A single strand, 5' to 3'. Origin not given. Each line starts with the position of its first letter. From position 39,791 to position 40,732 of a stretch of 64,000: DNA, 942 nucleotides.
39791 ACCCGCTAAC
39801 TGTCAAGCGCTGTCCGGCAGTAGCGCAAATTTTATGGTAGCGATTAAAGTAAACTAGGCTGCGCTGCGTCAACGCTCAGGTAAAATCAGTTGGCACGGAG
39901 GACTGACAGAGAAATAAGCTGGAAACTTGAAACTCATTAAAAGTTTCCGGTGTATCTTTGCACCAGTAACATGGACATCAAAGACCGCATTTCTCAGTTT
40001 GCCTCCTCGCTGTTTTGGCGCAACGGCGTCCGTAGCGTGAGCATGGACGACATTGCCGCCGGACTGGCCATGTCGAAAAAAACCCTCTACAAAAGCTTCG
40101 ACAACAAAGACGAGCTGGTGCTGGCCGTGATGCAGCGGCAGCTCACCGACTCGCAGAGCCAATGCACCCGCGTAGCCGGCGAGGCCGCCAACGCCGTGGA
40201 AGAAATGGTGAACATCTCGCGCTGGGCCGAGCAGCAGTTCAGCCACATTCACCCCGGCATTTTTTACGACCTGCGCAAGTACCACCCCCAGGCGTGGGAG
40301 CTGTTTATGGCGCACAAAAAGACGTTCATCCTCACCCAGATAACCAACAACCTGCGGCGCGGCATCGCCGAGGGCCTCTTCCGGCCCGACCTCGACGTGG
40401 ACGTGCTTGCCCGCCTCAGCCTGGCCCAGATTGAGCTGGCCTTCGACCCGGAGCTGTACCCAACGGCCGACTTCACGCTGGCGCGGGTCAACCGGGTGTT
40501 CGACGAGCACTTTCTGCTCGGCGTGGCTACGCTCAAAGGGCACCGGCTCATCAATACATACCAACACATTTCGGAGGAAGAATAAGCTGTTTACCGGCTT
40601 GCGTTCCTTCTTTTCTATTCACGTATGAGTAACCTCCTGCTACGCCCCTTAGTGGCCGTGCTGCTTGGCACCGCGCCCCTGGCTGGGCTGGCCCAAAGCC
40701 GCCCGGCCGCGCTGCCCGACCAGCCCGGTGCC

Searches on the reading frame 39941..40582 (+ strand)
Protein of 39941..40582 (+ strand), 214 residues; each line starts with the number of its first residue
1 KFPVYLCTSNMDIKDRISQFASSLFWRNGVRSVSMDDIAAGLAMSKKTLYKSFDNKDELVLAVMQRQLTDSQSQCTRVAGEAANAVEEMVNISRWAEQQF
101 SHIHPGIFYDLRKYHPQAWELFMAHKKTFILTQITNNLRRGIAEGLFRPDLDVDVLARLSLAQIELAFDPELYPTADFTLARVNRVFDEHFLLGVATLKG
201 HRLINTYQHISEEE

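Call 22: search_protein_families(library=pfam, proteins=[window:39941-40582:+], max_evalue=0.00001)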
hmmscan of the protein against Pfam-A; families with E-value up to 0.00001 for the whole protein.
window:39941-40582:+ (214 aa): 1 family
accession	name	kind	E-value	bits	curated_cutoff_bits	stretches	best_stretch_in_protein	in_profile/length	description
PF00440.29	TetR_N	-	1.3e-11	44.5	24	1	21-63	5-47/47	Bacterial regulatory proteins, tetR family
